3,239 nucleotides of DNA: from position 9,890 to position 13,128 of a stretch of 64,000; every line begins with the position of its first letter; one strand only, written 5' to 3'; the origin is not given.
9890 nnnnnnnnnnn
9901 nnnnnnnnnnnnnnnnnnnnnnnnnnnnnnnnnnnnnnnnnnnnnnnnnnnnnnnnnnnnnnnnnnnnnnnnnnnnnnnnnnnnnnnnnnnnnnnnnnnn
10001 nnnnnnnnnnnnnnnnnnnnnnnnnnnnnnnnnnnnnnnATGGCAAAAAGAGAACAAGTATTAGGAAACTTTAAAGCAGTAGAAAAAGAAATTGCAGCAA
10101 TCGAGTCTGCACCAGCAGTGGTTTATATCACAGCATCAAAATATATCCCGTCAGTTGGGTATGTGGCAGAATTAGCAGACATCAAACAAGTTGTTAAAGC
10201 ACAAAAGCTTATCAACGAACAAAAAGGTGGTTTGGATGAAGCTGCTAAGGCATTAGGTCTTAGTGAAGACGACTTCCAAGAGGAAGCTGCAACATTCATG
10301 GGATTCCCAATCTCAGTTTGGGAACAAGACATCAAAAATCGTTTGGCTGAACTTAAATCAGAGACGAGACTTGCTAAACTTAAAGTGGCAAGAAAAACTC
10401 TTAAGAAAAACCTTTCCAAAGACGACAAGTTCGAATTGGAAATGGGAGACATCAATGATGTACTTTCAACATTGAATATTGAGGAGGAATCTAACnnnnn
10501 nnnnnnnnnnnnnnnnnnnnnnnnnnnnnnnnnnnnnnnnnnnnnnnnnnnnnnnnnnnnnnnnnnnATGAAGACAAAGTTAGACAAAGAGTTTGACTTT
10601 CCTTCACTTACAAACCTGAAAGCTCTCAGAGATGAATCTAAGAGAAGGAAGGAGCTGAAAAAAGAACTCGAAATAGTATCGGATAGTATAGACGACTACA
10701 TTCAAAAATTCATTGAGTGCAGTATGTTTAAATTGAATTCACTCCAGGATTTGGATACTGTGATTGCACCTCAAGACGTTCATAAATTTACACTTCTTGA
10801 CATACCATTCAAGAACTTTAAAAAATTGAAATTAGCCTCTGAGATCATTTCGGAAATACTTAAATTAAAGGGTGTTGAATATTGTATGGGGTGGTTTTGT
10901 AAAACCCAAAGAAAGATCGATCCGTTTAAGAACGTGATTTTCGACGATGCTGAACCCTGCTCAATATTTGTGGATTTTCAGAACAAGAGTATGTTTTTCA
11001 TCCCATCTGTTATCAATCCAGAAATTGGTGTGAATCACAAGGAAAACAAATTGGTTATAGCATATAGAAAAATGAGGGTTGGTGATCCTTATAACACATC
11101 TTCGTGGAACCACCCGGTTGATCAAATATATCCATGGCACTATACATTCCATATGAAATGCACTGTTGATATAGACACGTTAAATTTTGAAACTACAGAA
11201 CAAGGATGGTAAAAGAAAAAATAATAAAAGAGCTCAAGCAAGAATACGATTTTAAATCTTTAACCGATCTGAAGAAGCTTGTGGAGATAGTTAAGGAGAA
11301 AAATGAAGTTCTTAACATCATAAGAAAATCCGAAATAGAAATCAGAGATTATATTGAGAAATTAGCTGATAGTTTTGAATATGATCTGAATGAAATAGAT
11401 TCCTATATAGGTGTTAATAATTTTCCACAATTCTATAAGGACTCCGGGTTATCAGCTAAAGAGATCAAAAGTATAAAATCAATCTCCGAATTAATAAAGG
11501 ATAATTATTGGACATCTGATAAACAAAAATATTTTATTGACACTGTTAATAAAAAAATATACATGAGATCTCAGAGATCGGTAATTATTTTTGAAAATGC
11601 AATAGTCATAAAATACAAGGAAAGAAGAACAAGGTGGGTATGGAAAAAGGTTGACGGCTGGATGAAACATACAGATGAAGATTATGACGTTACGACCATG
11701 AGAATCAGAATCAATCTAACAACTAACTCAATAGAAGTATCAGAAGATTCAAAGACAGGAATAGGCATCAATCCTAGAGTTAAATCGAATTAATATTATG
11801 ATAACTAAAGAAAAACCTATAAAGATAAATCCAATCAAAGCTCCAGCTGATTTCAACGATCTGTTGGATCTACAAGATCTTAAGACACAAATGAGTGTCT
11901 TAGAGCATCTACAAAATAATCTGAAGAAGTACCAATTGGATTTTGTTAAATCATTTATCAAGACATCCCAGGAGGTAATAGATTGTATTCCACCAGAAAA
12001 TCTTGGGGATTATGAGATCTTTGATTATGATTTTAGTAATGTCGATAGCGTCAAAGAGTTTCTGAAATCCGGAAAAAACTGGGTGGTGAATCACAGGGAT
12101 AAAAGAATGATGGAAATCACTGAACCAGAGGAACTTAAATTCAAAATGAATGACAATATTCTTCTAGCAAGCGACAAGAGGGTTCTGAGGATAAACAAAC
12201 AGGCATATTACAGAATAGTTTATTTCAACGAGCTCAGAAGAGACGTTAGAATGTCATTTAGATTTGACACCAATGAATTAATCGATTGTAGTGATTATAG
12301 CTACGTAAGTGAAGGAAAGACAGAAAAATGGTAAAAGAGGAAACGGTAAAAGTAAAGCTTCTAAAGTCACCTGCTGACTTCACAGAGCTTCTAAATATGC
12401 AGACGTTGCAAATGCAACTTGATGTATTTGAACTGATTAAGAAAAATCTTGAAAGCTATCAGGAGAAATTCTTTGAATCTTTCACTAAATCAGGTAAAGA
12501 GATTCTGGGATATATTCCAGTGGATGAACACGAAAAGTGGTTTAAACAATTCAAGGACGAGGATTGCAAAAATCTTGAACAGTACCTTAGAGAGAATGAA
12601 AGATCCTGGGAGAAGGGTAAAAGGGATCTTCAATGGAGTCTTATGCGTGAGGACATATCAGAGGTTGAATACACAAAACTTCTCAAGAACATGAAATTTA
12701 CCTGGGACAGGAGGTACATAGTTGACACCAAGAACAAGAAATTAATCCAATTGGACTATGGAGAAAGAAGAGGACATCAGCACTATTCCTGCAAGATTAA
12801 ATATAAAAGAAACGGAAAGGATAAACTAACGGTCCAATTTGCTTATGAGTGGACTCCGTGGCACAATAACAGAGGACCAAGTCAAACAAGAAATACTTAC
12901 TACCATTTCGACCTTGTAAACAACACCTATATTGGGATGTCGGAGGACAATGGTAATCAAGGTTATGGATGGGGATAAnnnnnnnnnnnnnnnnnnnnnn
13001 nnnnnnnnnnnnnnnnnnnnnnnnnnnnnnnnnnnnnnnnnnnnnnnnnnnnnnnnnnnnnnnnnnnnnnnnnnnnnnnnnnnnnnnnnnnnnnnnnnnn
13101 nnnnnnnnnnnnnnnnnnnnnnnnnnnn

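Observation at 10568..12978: Tandem array of four divergent paralogs (~180-215 aa each) with conserved N-terminal motif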

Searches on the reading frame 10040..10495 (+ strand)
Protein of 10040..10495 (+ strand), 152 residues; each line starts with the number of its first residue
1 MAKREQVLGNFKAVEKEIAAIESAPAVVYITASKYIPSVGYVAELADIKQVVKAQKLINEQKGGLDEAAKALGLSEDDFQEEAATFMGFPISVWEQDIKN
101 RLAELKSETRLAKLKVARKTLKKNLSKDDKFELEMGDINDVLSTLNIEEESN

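Call 5: search_protein_families(library=phrogs, proteins=[window:10040-10495:+], max_evalue=1)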
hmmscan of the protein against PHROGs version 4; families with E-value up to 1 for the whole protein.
window:10040-10495:+ (152 aa): 3 families
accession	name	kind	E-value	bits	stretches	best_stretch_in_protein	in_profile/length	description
phrog_2574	-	unknown function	4.8e-10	40.7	1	74-143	68-139/140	-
phrog_1173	-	unknown function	0.039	15.1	1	96-141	40-84/86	-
phrog_37475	-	unknown function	0.24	12.2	0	3-40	108-145/186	-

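Call 6: search_protein_families(library=pfam, proteins=[window:10040-10495:+], max_evalue=1)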
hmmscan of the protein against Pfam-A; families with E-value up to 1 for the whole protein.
window:10040-10495:+ (152 aa): 3 families
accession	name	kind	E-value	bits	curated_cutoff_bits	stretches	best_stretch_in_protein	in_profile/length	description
PF17949.7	PND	-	0.0078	16.9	23.6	1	23-64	45-86/125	FANCM pseudonuclease domain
PF08988.15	T3SS_needle_E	-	0.044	14.5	22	0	108-127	17-36/67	Type III secretion system, cytoplasmic E component of needle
PF07097.16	DUF1359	-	0.057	14.1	25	1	98-143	23-67/104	Protein of unknown function (DUF1359)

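Call 76: search_dna_similar(query=window:10040-10495:+, collection=phages, mode=protein, max_evalue=0.001, max_rows=30)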
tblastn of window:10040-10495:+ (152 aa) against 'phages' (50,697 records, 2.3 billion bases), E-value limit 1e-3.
Records with a match: 15; places in all: 15; records where one place covers at least 80% of the query: 15.
Best place of each record, by identity: <60% 15.
By first word of the organism name: Prevotella 15.
By host as written in the record: Prevotella sp. 15.
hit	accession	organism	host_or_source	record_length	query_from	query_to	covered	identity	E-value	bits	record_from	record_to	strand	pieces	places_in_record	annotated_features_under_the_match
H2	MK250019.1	Prevotella phage Lak-A2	Prevotella sp.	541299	1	135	89%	28.7%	2e-8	57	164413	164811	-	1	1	record has no annotation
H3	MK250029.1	Prevotella phage Lak-C1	Prevotella sp.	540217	1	135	89%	28.7%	2e-8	57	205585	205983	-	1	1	record has no annotation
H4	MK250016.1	Prevotella phage Lak-A1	Prevotella sp.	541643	1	135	89%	28.7%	2e-8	57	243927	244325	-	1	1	record has no annotation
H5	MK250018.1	Prevotella phage Lak-A1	Prevotella sp.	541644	1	135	89%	28.7%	2e-8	57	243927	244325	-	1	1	record has no annotation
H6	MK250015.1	Prevotella phage Lak-A1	Prevotella sp.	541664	1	135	89%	28.7%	2e-8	57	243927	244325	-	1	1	record has no annotation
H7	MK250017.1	Prevotella phage Lak-A1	Prevotella sp.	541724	1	135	89%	28.7%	2e-8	57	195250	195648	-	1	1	record has no annotation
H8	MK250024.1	Prevotella phage Lak-B5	Prevotella sp.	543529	1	137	90%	24.6%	4e-6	51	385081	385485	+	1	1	record has no annotation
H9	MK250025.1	Prevotella phage Lak-B6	Prevotella sp.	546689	1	137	90%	24.6%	4e-6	51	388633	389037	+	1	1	record has no annotation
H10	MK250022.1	Prevotella phage Lak-B3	Prevotella sp.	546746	1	137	90%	24.6%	4e-6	51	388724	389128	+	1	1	record has no annotation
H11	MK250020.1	Prevotella phage Lak-B1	Prevotella sp.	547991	1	137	90%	24.6%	4e-6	51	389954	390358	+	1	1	record has no annotation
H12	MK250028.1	Prevotella phage Lak-B9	Prevotella sp.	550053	1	137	90%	24.6%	4e-6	51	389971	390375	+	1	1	record has no annotation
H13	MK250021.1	Prevotella phage Lak-B2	Prevotella sp.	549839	1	137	90%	24.6%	5e-6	50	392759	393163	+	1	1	record has no annotation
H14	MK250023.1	Prevotella phage Lak-B4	Prevotella sp.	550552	1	137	90%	24.6%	5e-6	50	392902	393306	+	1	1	record has no annotation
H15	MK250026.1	Prevotella phage Lak-B7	Prevotella sp.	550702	1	137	90%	24.6%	5e-6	50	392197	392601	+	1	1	record has no annotation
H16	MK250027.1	Prevotella phage Lak-B8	Prevotella sp.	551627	1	137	90%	24.6%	5e-6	50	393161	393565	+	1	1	record has no annotation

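Call 77: get_annotated_region(hit=H2, flank=6000)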
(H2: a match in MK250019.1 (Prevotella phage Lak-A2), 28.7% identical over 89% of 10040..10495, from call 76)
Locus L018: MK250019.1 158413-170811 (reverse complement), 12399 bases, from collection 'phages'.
description: MAG: Prevotella phage Lak-A2, complete genome.
organism: Prevotella phage Lak-A2 (NCBI taxid 2491282)
taxonomy: Viruses; Duplodnaviria; Heunggongvirae; Uroviricota; Caudoviricetes
host: Prevotella sp.; source: human feces; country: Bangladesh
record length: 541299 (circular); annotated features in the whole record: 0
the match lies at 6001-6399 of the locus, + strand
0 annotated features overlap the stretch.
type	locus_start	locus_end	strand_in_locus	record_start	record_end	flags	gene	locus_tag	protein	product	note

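Call 78: get_annotated_region(hit=H8, flank=6000)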
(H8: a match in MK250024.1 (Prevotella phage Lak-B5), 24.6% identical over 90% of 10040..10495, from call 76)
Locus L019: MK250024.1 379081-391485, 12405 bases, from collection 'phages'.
description: MAG: Prevotella phage Lak-B5, complete genome.
organism: Prevotella phage Lak-B5 (NCBI taxid 2491287)
taxonomy: Viruses; Duplodnaviria; Heunggongvirae; Uroviricota; Caudoviricetes
host: Prevotella sp.; source: baboon feces; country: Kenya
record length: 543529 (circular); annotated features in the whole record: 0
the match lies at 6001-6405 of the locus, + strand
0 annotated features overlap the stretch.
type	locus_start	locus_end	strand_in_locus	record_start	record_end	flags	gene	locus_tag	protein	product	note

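Call 81: search_protein_families(library=padloc, proteins=[window:10040-10495:+], max_evalue=0.1)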
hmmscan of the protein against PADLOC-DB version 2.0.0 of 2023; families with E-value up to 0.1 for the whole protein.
window:10040-10495:+ (152 aa): 0 families

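Call 82: search_protein_families(library=ncbifam, proteins=[window:10040-10495:+], max_evalue=0.1)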
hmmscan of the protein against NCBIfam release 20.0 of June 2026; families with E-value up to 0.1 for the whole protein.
window:10040-10495:+ (152 aa): 1 family
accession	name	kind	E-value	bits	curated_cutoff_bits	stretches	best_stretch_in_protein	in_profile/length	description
NF041471.1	phage_reg_YmfL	equivalog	0.0077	16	90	1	50-80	3-31/143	YmfL family putative regulatory protein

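Call 88: find_homologous_proteins(query=A6, max_evalue=0.001)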
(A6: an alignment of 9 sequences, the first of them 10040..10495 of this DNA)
Query A6 (9 sequences) (152 aa, profile of the alignment): 24 proteins with E <= 0.001 among 2339 candidates.
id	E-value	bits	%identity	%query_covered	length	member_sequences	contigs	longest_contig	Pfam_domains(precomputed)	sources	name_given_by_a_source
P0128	4.0e-59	217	82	100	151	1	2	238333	-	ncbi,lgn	-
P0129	1.1e-57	213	86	100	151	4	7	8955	-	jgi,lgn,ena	jgi:predicted PhzF superfamily epimerase YddE/YHI9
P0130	2.7e-57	211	89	100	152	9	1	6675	-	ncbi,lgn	-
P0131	2.9e-57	211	83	99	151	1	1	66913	-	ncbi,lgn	-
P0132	1.6e-56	209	80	100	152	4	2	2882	-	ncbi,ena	-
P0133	5.4e-56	207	85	100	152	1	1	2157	-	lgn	-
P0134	1.1e-53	200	80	100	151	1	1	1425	-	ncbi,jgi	jgi:hypothetical protein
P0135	3.7e-51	191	56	93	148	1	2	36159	-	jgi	jgi:hypothetical protein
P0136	7.1e-51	190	36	96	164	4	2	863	-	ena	-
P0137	1.2e-50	190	29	89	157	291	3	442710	-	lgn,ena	-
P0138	1.4e-50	189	24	90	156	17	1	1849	-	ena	-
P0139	8.2e-49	184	80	86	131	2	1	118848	-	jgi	jgi:hypothetical protein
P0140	1.7e-48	183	25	98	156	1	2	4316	-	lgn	-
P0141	1.4e-40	157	25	91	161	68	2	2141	-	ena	-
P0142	1.7e-40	157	27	93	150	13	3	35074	-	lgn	-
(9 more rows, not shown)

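Call 89: search_solved_structures(query=A6, max_evalue=1)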
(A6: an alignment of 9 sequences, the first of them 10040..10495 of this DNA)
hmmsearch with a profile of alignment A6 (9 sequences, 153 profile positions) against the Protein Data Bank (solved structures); distinct sequences matched with E-value up to 1: 3.
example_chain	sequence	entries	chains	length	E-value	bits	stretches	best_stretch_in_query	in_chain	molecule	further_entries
8hkc_E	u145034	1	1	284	0.37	14.3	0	48-84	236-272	RNA polymerase sigma factor RpoH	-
7bpn_A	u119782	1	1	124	0.49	13.9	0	57-84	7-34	NF7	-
7xp0_A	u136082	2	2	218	0.54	13.8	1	52-150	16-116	Probable transcriptional regulator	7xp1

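Call 90: search_protein_families(library=phrogs, alignment_id=A6, max_evalue=0.001)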
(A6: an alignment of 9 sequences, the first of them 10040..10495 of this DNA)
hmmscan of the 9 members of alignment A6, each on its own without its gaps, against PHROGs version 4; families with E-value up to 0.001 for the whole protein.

A. member 1, window:10040-10495:+ (152 aa): 1 family
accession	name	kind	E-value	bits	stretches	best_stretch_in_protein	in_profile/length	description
phrog_2574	-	unknown function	4.8e-10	40.7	1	74-143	68-139/140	-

B. families by the number of members that match (of 9 scanned): 1 family
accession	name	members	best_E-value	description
phrog_2574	-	6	3.1e-10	-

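Call 106: find_related_loci(query=A7, collection=viral_contigs, flank=6000)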
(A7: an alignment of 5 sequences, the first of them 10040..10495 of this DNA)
Query A7 (152 aa) in viral_contigs; peptide patterns used: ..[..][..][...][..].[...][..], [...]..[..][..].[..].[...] (x = any residue, [..] = any of these).
355 stretches matched a pattern; 1 encode a relative of the query (tblastn E <= 1e-3); 1 distinct loci.
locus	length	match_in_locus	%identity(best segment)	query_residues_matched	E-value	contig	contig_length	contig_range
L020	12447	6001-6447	79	1-150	2e-75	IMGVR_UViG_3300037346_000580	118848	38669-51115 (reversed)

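Call 107: find_encoding_contigs(protein=P0142, flank=8000, max_places=3)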
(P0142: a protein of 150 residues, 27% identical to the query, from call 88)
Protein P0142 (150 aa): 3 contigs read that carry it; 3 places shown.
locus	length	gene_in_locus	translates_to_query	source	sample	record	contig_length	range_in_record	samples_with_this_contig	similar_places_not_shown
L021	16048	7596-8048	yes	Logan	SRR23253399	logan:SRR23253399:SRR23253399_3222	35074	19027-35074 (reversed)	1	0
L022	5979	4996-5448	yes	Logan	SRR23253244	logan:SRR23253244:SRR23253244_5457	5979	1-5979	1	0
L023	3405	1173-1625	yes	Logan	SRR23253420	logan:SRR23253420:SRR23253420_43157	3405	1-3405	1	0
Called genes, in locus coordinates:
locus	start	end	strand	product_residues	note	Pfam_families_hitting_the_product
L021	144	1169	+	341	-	PF04851:ResIII, PF00270:DEAD, PF01079:Hint (weak), PF14890:Intein_splicing (weak)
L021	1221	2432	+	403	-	-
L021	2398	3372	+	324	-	PF00271:Helicase_C (weak)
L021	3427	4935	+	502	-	-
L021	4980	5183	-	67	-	-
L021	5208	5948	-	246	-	-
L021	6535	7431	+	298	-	PF09414:RNA_ligase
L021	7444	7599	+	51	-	-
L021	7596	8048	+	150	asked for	-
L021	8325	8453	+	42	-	-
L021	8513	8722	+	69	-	-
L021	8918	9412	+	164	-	-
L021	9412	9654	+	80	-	-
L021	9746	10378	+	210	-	PF06723:MreB_Mbl (faint), PF00012:HSP70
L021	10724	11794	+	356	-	-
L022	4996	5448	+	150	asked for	-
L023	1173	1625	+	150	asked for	-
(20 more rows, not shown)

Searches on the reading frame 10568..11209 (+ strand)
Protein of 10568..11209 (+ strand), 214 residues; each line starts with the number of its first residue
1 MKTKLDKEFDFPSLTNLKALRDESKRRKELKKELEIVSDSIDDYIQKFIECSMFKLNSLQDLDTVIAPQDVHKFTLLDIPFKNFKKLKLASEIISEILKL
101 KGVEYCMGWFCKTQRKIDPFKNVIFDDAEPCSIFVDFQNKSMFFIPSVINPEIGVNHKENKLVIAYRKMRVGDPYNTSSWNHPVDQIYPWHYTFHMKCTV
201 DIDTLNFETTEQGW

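Call 5: search_protein_families(library=phrogs, proteins=[window:10568-11209:+], max_evalue=1)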
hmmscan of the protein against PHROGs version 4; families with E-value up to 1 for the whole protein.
window:10568-11209:+ (214 aa): 1 family
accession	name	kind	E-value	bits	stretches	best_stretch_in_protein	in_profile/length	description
phrog_33871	-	unknown function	0.092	13.6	1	27-72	76-121/154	-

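Call 6: search_protein_families(library=pfam, proteins=[window:10568-11209:+], max_evalue=1)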
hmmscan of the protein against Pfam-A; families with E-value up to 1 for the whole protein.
window:10568-11209:+ (214 aa): 0 families

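Call 11: find_homologous_proteins(query=A1, max_evalue=0.01)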
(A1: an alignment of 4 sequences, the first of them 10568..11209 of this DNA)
Query A1 (4 sequences) (214 aa, profile of the alignment): 19 proteins with E <= 0.01 among 2728 candidates.
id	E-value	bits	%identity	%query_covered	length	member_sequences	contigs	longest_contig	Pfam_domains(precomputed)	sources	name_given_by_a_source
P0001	2.7e-66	241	93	100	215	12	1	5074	-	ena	-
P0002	9.1e-60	220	86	100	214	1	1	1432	-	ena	-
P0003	9.3e-60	220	83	100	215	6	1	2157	-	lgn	-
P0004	5.8e-57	211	24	20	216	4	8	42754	-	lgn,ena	-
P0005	9.1e-51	190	76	100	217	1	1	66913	-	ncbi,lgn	-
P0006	2.8e-50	189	74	100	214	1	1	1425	-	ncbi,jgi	jgi:hypothetical protein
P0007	5.3e-50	188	24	20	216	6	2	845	-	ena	-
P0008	2.0e-45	173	24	20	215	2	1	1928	-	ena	-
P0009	3.8e-45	172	24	20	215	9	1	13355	-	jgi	-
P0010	1.2e-41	161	67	100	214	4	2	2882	-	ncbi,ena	-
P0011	9.9e-41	158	23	37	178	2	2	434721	-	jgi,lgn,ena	jgi:hypothetical protein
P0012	4.9e-39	152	63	100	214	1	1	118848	-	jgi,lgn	jgi:hypothetical protein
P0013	4.1e-31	126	-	-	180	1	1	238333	-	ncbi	-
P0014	7.2e-29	119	-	-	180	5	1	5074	-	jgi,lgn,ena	-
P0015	1.9e-26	111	-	-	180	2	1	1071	-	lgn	-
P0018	6.9e-24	103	28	20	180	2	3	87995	-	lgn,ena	-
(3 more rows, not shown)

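Call 14: find_encoding_contigs(protein=P0011, flank=10000, max_places=4)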
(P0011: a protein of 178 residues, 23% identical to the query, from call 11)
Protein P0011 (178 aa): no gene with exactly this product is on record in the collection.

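Call 15: find_encoding_contigs(protein=P0013, flank=10000, max_places=3)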
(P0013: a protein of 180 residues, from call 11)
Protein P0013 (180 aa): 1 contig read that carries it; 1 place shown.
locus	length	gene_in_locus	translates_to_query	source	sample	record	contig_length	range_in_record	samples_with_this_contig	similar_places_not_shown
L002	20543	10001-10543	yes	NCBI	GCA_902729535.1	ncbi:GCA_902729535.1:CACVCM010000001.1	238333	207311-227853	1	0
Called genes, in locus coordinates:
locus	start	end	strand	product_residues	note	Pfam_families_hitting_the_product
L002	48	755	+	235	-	-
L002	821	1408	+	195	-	-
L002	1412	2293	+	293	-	-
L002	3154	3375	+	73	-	-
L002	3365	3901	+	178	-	-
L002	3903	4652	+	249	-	-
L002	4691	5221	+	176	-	-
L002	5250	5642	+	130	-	-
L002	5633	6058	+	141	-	-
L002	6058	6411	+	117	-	PF20475:DUF6717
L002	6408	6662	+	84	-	-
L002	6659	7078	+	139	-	-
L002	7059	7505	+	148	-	PF01807:Zn_ribbon_DnaG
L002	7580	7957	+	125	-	-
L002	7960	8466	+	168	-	PF18143:HAD_SAK_2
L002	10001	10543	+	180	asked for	-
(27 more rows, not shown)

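Call 16: find_encoding_contigs(protein=P0005, flank=10000, max_places=3)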
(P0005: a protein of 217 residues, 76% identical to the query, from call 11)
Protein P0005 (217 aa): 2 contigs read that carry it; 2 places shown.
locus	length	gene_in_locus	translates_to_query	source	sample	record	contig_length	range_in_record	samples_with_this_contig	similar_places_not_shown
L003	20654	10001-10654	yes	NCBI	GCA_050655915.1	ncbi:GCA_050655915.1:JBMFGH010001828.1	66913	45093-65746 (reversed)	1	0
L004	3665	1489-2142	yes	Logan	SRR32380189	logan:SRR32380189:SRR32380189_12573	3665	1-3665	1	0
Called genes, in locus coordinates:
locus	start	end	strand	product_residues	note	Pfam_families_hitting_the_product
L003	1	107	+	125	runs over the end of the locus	-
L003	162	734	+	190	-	PF00210:Ferritin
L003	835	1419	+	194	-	-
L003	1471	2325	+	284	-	-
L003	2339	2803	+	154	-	-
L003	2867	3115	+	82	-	-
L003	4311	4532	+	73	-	-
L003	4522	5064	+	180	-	-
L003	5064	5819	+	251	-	-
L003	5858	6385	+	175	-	-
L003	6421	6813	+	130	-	-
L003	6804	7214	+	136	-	-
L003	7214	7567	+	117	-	PF20475:DUF6717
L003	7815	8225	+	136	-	-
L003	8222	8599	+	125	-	-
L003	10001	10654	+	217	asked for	-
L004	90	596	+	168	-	PF18143:HAD_SAK_2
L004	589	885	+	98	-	-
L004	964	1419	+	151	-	-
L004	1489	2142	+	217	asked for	-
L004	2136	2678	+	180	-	-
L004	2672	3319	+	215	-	-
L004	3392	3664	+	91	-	?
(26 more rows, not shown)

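Call 17: find_encoding_contigs(protein=P0018, flank=10000, max_places=3)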
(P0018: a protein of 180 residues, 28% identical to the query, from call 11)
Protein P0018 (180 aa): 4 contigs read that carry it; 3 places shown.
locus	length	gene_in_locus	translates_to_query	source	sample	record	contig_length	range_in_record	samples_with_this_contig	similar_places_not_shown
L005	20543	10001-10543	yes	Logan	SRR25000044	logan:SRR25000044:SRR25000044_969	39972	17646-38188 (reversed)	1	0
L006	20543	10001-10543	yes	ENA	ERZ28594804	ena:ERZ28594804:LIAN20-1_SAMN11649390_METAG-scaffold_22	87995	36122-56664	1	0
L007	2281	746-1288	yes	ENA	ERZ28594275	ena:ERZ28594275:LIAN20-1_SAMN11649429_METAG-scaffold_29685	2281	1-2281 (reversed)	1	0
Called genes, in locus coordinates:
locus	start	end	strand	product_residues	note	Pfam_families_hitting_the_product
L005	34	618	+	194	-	-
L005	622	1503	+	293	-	-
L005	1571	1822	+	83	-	-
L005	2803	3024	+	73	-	-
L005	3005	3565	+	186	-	-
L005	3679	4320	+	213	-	-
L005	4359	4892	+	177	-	-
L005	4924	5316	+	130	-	-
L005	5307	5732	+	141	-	-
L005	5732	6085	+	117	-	PF20475:DUF6717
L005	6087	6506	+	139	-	-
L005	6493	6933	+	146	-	PF01807:Zn_ribbon_DnaG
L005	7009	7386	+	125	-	-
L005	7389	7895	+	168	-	PF18143:HAD_SAK_2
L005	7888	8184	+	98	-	-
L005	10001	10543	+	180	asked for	-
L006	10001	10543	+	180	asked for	-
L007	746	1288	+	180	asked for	-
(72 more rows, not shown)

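Call 81: search_protein_families(library=padloc, proteins=[window:10568-11209:+], max_evalue=0.1)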
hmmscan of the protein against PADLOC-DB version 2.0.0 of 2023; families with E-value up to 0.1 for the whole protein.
window:10568-11209:+ (214 aa): 0 families

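Call 82: search_protein_families(library=ncbifam, proteins=[window:10568-11209:+], max_evalue=0.1)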
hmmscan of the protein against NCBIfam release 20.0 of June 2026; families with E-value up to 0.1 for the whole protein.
window:10568-11209:+ (214 aa): 2 families
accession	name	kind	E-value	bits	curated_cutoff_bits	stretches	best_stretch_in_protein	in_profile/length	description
NF000139.2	penta_rpt_QnrD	exception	0.032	14.2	425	1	45-104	37-95/214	QnrD family quinolone resistance pentapeptide repeat protein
TIGR04524.1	mycoplas_M_dom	domain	0.082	12.8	40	1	23-97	93-167/253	IgG-blocking virulence protein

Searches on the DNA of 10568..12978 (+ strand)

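Call 10: search_dna_similar(query=window:10568-12978:+, collection=phages, mode=distant)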
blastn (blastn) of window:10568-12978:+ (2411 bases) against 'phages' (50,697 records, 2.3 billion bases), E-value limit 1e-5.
No match.
